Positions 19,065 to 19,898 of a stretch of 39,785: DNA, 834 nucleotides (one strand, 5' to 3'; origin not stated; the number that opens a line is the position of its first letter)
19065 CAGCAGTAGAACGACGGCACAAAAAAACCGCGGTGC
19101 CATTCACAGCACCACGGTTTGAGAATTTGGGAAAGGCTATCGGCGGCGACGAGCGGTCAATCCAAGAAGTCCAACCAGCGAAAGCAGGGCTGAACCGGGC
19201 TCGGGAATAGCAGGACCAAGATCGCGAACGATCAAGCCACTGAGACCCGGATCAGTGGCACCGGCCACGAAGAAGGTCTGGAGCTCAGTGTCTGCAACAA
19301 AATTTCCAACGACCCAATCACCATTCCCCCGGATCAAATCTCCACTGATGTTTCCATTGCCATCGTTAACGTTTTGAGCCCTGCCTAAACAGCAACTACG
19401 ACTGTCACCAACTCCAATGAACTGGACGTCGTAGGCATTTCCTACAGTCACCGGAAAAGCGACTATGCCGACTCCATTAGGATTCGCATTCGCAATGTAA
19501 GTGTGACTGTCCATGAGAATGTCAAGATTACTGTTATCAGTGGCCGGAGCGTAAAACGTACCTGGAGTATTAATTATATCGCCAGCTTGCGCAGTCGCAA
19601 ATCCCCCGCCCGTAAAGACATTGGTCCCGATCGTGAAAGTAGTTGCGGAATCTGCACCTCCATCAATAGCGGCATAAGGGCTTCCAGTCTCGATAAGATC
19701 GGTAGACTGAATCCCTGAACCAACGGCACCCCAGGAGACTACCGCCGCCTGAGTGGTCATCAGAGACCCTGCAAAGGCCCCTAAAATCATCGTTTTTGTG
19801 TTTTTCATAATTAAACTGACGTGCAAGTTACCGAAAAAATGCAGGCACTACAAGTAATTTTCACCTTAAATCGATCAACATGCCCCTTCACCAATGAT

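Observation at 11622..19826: Three neighbouring genes share an unassigned ~190-aa N-terminal domain with a conserved vicinal-cysteine motif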

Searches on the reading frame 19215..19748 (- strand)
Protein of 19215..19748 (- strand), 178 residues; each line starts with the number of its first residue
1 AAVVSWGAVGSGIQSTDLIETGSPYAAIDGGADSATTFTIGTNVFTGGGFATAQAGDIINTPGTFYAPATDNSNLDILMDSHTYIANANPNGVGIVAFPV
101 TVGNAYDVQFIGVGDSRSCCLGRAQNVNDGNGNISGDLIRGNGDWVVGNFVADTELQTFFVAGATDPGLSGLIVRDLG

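Call 9: find_homologous_proteins(query=window:19215-19748:-, max_evalue=0.001)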
Query seq(178 aa) (178 aa): 23 proteins with E <= 0.001 among 176 candidates.
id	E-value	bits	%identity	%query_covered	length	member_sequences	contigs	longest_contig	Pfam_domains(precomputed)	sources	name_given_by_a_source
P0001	2.6e-109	381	100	100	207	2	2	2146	-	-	-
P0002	2.0e-103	362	96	100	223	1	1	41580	-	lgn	-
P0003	3.0e-96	338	90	100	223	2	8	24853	-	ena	-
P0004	1.1e-92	327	87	100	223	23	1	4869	-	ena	-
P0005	2.2e-90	319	86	100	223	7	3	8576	-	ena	-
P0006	2.0e-88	313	83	100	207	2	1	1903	-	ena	-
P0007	2.3e-88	313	83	100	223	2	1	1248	-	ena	-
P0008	3.8e-85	302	81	100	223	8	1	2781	-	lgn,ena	-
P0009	6.3e-84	298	80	100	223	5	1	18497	-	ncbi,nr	ncbi:PEP-CTERM sorting domain-containing protein [bacterium]|nr:PEP-CTERM sorting domain-containing 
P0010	7.1e-84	298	79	100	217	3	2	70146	-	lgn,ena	-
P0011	5.5e-83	295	79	100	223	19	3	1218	-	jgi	jgi:hypothetical protein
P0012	9.7e-79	281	75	100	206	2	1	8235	-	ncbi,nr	ncbi:MAG: hypothetical protein CMO60_00335 [Verrucomicrobiales bacterium]|nr:hypothetical protein [V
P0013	2.5e-63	231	68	100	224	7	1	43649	-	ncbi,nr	ncbi:PEP-CTERM sorting domain-containing protein [bacterium]|nr:PEP-CTERM sorting domain-containing 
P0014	6.2e-62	226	66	100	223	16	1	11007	PF07589.17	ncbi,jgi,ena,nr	ncbi:PEP-CTERM sorting domain-containing protein [Akkermansiaceae bacterium]|jgi:hypothetical protei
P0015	5.4e-61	223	65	100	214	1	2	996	PF07589.17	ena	-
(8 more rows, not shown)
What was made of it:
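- Checked: A is 11622..13847 (+), 741 aa. B is 13926..19073 (+), 1715 aa. C is 19137..19808 (-), 223 aa; its ORF could also start at a TTG at 19826, but orthologues are 223 aa (call 9).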

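Call 16: predict_structure(protein=window:19215-19748:-)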
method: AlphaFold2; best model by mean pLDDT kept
length: 178 residues; sequences in the alignment: 1
mean_pLDDT: 36.4   pTM: 0.34
mean pLDDT of the five models: 36.4, 33.4, 33.0, 32.1, 28.3
residues with pLDDT >= 90: 0; 70-90: 0; 50-70: 24; < 50: 154
segments of 3 or more residues with pLDDT < 50: 1-108, 113-118, 125-136, 140-145, 152-157, 163-171, 173-178
pLDDT, mean of each block of 10 residues (from residue 1): 21 22 22 30 27 26 28 31 29 42 45 49 47 45 52 51 44 46
secondary structure, 60 per line:
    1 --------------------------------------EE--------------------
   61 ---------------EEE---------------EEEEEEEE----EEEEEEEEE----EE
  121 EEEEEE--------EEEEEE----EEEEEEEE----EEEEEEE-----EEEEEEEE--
elements in order: E76-78 E94-101 E106-114 E119-126 E135-140 E145-152 E157-163 E169-176
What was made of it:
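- Tried and rejected: Single-sequence AlphaFold2 of the C head gave pLDDT 36 and was unusable (call 16).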

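Call 25: search_protein_families(library=pfam, alignment_id=A2, max_evalue=1)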
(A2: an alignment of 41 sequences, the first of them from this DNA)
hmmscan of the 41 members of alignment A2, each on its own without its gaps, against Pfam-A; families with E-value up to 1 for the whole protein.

A. member 1, seq(178 aa): 0 families

B. families by the number of members that match (of 41 scanned): 16 families
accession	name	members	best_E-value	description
PF00041.27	fn3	8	0.059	Fibronectin type III domain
PF16656.11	Pur_ac_phosph_N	6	0.0079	Purple acid Phosphatase, N-terminal domain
PF16874.11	Glyco_hydro_36C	2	0.045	Glycosyl hydrolase family 36 C-terminal domain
PF15028.12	PTCRA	1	0.00074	Pre-T-cell antigen receptor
PF21466.3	GH101_dom-5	1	0.0015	Endo-alpha-N-acetylgalactosaminidase, domain 5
PF04516.20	CP2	1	0.0076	CP2 transcription factor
PF08149.16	BING4CT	1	0.023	BING4CT (NUC141) domain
PF20622.4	Big_15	1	0.031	Bacterial Ig domain (Big_16)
PF02018.23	CBM_4_9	1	0.033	Carbohydrate binding domain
PF24943.1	Fn3_Dep-1_2nd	1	0.046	Dep-1 second Fn3-like domain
PF07198.17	DUF1410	1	0.11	Protein of unknown function (DUF1410)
PF10179.15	NDNF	1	0.23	Neuron-derived neurotrophic factor, first Fn(III) domain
PF08080.17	zf-RNPHF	1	0.3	RNPHF zinc finger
PF22436.1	PilE_C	1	0.59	PilE, C-terminal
PF18914.6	DUF5666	1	0.6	Domain of unknown function (DUF5666)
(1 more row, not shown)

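Call 26: search_solved_structures(query=A2, max_evalue=10, show_alignments=2)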
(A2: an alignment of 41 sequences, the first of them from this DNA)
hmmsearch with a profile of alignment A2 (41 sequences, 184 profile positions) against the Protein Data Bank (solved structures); distinct sequences matched with E-value up to 10: 44.
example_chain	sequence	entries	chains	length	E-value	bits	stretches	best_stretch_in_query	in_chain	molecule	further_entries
1fnf_A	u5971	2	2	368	5.3e-08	36.3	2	95-130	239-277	FIBRONECTIN | Isoform 1 of Fibronectin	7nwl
3t1w_A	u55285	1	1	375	1.4e-05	28.4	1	95-118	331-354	four-domain fibronectin fragment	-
9p6s_C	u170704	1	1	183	7.8e-05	26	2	94-130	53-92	Fibronectin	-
1fnh_A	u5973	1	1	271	9.8e-05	25.6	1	95-117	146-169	PROTEIN (FIBRONECTIN)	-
1mfn_A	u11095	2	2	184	0.0001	25.6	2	95-120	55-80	FIBRONECTIN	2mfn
3r8q_A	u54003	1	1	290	0.00012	25.4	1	95-117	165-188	Fibronectin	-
4lxo_A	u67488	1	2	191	0.00018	24.8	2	94-120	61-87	Fibronectin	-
6xay_A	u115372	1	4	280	0.0083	19.4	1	84-119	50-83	Fibronectin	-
5n47_B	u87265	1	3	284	0.031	17.5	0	93-119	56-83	Fibronectin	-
4gh7_B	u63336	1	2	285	0.032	17.5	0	93-119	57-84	Fibronectin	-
6xax_B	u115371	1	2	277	0.036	17.3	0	94-117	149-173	Fibronectin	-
8q6t_I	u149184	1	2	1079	0.045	17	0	88-112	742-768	Titin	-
8peq_A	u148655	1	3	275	0.05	16.8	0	93-119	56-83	Fibronectin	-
7ypl_A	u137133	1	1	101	0.062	16.5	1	93-120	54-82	Fibronectin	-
9f01_E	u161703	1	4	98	0.16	15.2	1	87-116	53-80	nanobody DAM21.3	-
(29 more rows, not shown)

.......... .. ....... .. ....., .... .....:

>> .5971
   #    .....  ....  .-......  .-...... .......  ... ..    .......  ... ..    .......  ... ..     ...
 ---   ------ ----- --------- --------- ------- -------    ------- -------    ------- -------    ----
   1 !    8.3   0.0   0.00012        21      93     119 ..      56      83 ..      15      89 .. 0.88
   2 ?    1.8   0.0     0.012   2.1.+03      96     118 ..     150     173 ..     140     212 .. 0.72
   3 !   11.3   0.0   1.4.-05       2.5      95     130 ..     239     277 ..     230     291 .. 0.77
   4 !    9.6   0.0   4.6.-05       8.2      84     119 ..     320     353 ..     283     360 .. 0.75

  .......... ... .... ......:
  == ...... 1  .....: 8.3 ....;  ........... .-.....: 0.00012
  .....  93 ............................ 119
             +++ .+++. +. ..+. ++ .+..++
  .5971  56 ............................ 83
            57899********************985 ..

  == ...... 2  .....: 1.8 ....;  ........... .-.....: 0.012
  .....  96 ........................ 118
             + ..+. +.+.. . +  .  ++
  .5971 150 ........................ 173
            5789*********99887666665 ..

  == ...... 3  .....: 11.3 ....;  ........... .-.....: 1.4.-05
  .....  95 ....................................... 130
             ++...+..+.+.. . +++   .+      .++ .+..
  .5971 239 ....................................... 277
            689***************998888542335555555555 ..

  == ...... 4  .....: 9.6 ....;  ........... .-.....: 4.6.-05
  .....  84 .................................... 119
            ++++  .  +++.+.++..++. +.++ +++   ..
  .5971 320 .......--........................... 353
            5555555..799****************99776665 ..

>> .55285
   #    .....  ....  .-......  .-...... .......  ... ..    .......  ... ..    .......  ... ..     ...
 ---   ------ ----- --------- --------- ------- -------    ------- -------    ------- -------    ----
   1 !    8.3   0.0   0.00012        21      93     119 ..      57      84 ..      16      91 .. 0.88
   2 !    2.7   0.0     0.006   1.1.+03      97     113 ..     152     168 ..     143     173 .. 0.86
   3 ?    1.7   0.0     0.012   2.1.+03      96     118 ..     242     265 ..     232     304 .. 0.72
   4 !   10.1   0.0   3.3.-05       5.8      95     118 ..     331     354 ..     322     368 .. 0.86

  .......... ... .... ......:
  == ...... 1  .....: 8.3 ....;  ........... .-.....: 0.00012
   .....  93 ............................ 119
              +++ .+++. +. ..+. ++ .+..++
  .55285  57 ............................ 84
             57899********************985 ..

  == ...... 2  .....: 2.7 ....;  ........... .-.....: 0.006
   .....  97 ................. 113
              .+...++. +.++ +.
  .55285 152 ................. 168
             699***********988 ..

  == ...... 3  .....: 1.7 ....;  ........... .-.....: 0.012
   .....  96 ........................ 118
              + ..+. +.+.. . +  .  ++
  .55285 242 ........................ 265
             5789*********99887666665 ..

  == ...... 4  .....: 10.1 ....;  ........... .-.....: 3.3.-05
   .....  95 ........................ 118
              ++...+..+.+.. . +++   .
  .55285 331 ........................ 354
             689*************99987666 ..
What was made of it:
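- On Fibronectin type III: The best whole-protein E-value is 0.059 in Pfam, and PDB fibronectin hits cover 24-36 residues (calls 25, 26).
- Closest known: Fibronectin type III. Same: A local 25-35-residue match to the E-F hairpin / tyrosine-corner motif (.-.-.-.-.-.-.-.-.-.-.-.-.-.), seen in calls 25 and 26.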

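Call 27: search_protein_families(library=ncbifam, alignment_id=A2, max_evalue=1)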
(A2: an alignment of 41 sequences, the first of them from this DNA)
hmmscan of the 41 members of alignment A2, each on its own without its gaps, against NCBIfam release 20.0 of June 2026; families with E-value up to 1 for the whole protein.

A. member 1, seq(178 aa): 1 family
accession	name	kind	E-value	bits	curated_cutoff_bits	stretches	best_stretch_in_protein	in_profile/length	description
NF011927.0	PRK15398.1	subfamily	0.85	8.2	403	0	11-54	407-448/465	aldehyde dehydrogenase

B. families by the number of members that match (of 41 scanned): 12 families
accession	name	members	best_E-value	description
TIGR03000.1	plancto_dom_1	2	0.003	TIGR03000 domain-containing protein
TIGR02550.1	flagell_flgL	1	0.002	flagellar hook-associated protein FlgL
NF045522.1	MXAN_2561_fam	1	0.0026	MXAN_2561 family MXYO-CTERM-anchored protein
NF033530.1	lasso_PqqD_Strm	1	0.011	lasso peptide biosynthesis PqqD family chaperone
NF005187.0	PRK06663.1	1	0.021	flagellar hook-associated protein 3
NF006613.0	PRK09177.1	1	0.04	xanthine phosphoribosyltransferase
TIGR02798.1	ligK_PcmE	1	0.06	4-carboxy-4-hydroxy-2-oxoadipate aldolase/oxaloacetate decarboxylase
TIGR00852.1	pts-Glc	1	0.061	maltose/glucose-specific PTS transporter subunit IIC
NF005980.0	PRK08073.1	1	0.11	flagellar hook-associated protein 3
NF006731.0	PRK09262.1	1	0.14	4-carboxy-4-hydroxy-2-oxoadipate aldolase/oxaloacetate decarboxylase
NF058521.1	allophyco_ApcA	1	0.15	allophycocyanin subunit alpha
NF011927.0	PRK15398.1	1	0.85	aldehyde dehydrogenase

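Call 30: predict_structure(alignment_id=A2)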
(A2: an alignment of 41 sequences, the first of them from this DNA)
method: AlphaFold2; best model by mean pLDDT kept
length: 178 residues; sequences in the alignment: 41
mean_pLDDT: 90.9   pTM: 0.89
mean pLDDT of the five models: 90.9, 90.5, 90.4, 90.4, 90.3
residues with pLDDT >= 90: 132; 70-90: 29; 50-70: 15; < 50: 2
segments of 3 or more residues with pLDDT < 50: none
pLDDT, mean of each block of 10 residues (from residue 1): 97 98 96 90 91 60 84 95 82 78 98 94 95 97 97 96 92 97
secondary structure, 60 per line:
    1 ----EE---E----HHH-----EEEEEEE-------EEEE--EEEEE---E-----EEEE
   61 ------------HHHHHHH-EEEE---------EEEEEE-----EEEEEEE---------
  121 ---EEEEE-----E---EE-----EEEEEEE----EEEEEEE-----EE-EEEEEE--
elements in order: E23-29 E37-40 E43-47 E57-60 H73-79 E81-84 E94-99 E105-111 E124-128 E145-151 E156-162 E171-176
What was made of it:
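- The AlphaFold2 model built on a 41-sequence alignment has pLDDT 90.9 and pTM 0.89 and is almost entirely beta strands, with one short helix (call 30).
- Tried and rejected: It was replaced by the alignment-based run (call 30).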

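Call 32: fold_search(model_id=the predicted structure, library=pdb)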
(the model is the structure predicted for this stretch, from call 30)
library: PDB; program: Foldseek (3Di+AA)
matches with E <= 10: 1590; with E <= 0.001: 9
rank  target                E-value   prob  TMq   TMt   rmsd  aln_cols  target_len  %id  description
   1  6fig_B                7.5e-05  1.00  0.63  0.32   4.3       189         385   10  Crystal structure of the ANX1 ectodomain from Arabidopsis thaliana (released 2018-07-11)
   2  6fig_A                1.3e-04  1.00  0.62  0.31   4.3       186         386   10  Crystal structure of the ANX1 ectodomain from Arabidopsis thaliana (released 2018-07-11)
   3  5y96_A                1.6e-04  1.00  0.61  0.31   4.5       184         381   11  Crystal structure of ANXUR1 extracellular domain from Arabidopsis thaliana (released 2018-02-28)
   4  5y96_B                1.6e-04  1.00  0.52  0.27   9.6       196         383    9  Crystal structure of ANXUR1 extracellular domain from Arabidopsis thaliana (released 2018-02-28)
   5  9ikp_A                4.2e-04  1.00  0.61  0.59   4.0       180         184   14  Crystal structure of human malectin (released 2025-07-02)
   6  6a5c                  4.4e-04  1.00  0.59  0.30   4.9       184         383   12  Crystal structure of plant Receptor-like Kinase ANX2 (released 2019-06-26)
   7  6fih_A                4.7e-04  1.00  0.62  0.32   4.9       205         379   12  Crystal structure of the ANX2 ectodomain from Arabidopsis thaliana (released 2018-07-11)
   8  6d8g_B                8.8e-04  1.00  0.56  0.14   6.3       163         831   13  D341A D367A calcium binding mutant of Bacteroides uniformis beta-glucuronidase 2 (released 2018-10-17)
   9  6a5a_A                9.3e-04  1.00  0.62  0.32   4.5       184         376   10  Crystal structure of plant Receptor-like Kinase ANX1 (released 2019-06-26)
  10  6a5e_A                1.3e-03  1.00  0.62  0.32   4.1       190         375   10  Crystal structure of plant peptide RALF23 in complex with FER and LLG2 (released 2019-06-26)
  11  9mdi_A                2.3e-03  0.85  0.32  0.13   9.4       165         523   11  Clostridioides difficile Transferase B Component Dimer (released 2025-07-16)
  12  9jsh_C                4.3e-03  0.92  0.35  0.15  10.3       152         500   13  Clostridium perfringens iota toxin pore Ib in prepore III state (released 2025-05-14)
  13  4w8j                  4.9e-03  1.00  0.40  0.09   4.9       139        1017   11  Structure of the full-length insecticidal protein Cry1Ac reveals intriguing details of toxin packaging into in vivo form (released 2014-09-17)
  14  8xmz_A                4.9e-03  0.97  0.36  0.44   5.9       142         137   19  Crystal structure of a novel porphyran-binding carbohydrate binding module (released 2024-01-17)
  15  9jsm_G                5.2e-03  0.93  0.37  0.16  10.3       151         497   12  Clostridium perfringens iota toxin pore Ib in prepore VI state (released 2025-05-14)
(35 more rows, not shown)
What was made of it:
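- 19212..19742 (-): Protein C head domain (residues 23-199). Cys139-Cys140 lie at 19389-19394. This sequence was modelled (pLDDT 90.9, call 30) and searched against the PDB (call 32).
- On Malectin / CBM57 (PF11721) and Malectin_like (PF12819): The model (pLDDT 90.9, call 30) has 10 PDB matches at E<=1.3e-3 (call 32).
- Closest known: Malectin. Same: A beta-sandwich of about 180 aa. Foldseek gives E 4.2e-4, TMq 0.61 and TMt 0.59 over 180 columns (call 32).
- Closest known: Malectin-like domains of plant CrRLK1L receptor kinases. Same: These are the best structural matches (6fig, 5y96, 6a5c, 6a5e; E 7.5e-5 to 1.3e-3, TMq 0.59-0.63, call 32).
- Closest known: Fibronectin type III. Different: The domain is twice the length of fn3, and the modelled fold matches malectin rather than fn3 (call 32).
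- Other CBMs (CBM35, CBM51 and others) score much lower at TMq 0.33-0.41 (call 32). The best structural matches, plant malectin-like ectodomains, bind peptide and protein partners (call 32, entry 6a5e FER-RALF23-LLG2).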

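Call 38: find_homologous_proteins(query=A2, max_evalue=0.00001)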
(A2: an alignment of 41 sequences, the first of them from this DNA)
Query A2 (41 sequences) (178 aa, profile of the alignment): 25 proteins with E <= 0.00001 among 8000 candidates.
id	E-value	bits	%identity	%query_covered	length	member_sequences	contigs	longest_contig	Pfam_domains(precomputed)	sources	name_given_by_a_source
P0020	1.7e-43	167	58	99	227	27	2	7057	-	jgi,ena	-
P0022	3.1e-42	163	53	99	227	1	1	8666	-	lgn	-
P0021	2.6e-39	153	55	100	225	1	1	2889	-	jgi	jgi:hypothetical protein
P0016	9.9e-38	148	65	100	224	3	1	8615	-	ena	-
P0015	1.1e-37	148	65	100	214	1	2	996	PF07589.17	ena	-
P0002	1.1e-37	148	96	100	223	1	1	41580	-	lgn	-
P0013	1.3e-37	148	68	100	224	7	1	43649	-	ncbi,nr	ncbi:PEP-CTERM sorting domain-containing protein [bacterium]|nr:PEP-CTERM sorting domain-containing 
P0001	1.6e-37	147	100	100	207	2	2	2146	-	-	-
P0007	1.8e-37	147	83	100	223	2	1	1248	-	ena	-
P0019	2.5e-37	147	65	100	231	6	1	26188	-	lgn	-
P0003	3.6e-37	146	90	100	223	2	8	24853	-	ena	-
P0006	7.3e-37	145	83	100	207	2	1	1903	-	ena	-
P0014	1.0e-36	145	66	100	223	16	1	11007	PF07589.17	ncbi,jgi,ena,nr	ncbi:PEP-CTERM sorting domain-containing protein [Akkermansiaceae bacterium]|jgi:hypothetical protei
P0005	1.9e-36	144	86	100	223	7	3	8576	-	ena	-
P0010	4.4e-36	143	79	100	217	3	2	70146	-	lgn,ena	-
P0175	5.9e-25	106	29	42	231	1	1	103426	PF07589.17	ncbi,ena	-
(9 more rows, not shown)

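Call 68: find_encoding_contigs(protein=P0175, flank=10000, max_places=2)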
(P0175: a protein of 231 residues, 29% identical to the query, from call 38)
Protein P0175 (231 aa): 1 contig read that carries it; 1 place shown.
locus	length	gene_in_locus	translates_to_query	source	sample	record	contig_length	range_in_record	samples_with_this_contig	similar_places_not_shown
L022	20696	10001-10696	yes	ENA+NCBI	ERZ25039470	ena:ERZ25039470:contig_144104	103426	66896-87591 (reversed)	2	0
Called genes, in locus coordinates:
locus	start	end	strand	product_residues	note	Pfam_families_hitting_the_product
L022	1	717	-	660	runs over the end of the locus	PF01594:AI-2E_transport, PF02310:B12-binding (weak)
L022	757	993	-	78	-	-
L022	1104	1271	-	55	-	-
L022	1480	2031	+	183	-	PF18011:Catalase_C (weak), PF01965:DJ-1_PfpI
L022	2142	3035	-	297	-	PF13628:DUF4142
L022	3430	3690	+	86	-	-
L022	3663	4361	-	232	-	PF02784:Orn_Arg_deC_N (weak)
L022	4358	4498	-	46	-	-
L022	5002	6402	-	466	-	PF03435:Sacchrp_dh_NADP, PF16653:Sacchrp_dh_C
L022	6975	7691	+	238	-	PF00072:Response_reg, PF08281:Sigma70_r4_2 (weak), PF00196:GerE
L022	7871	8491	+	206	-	PF14559:TPR_19 (faint), PF13428:TPR_14 (faint)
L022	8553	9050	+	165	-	PF07719:TPR_2 (faint)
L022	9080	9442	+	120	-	-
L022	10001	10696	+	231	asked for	PF07589:PEP_exosort_dom (faint)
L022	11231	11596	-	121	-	-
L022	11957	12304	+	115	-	-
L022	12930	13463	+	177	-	-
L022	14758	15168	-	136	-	PF07963:N_methyl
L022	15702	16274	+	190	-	-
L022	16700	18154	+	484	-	PF21694:DNA_pol3_delta_C (weak)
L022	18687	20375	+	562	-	PF00206:Lyase_1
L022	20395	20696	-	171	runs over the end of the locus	-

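Call 75: fold_search(model_id=the predicted structure, library=viral)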
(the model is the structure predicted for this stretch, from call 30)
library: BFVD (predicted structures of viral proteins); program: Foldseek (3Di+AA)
matches with E <= 10: 1572; with E <= 0.001: 0
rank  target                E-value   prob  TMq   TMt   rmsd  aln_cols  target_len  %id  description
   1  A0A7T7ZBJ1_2          1.2e-03  1.00  0.39  0.11   6.3       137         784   13  (no name in the UniProt tables at hand)
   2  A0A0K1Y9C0            2.6e-03  0.89  0.33  0.12  12.1       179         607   17  Tail fiber protein [Streptomyces phage Lannister]
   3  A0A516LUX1            2.7e-03  0.97  0.33  0.29  11.6       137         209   15  (no name in the UniProt tables at hand)
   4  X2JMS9                3.6e-03  0.99  0.40  0.10   6.2       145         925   18  Minor structural protein [Bacillus phage Bcp1]
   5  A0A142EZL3            3.8e-03  0.99  0.33  0.06   4.8       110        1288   16  (no name in the UniProt tables at hand)
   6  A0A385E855            3.8e-03  0.99  0.40  0.07   6.1       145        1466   16  Minor structural protein [Bacillus phage Hobo]
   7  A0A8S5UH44            3.8e-03  0.63  0.26  0.05  10.5       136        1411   13  Uncharacterized protein [Myoviridae sp. ctshb19]
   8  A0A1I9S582            4.3e-03  0.99  0.36  0.11   5.7       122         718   12  (no name in the UniProt tables at hand)
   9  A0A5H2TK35            5.4e-03  0.84  0.31  0.07   6.9       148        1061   16  (no name in the UniProt tables at hand)
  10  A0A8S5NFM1            5.4e-03  0.54  0.28  0.25  17.9       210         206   14  Complement C1q-like protein [Myoviridae sp. ct0wg9]
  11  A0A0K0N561            6.7e-03  0.95  0.36  0.12   7.4       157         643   13  Minor tail protein [Tsukamurella phage TIN2]
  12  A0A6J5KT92            6.7e-03  0.25  0.26  0.13  20.4       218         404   18  Collagen triple helix repeat [uncultured Caudovirales phage]
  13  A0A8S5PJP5            7.6e-03  0.82  0.30  0.08   8.2       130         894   14  BppU domain protein (Fragment) [Siphoviridae sp. ctRcp9]
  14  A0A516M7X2            8.0e-03  0.99  0.35  0.42   4.6       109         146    6  (no name in the UniProt tables at hand)
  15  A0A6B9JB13            8.5e-03  1.00  0.47  0.11   4.8       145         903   17  Phage tail fibre protein N-terminal domain-containing protein [Vibrio phage vB_VchM_Kuja]
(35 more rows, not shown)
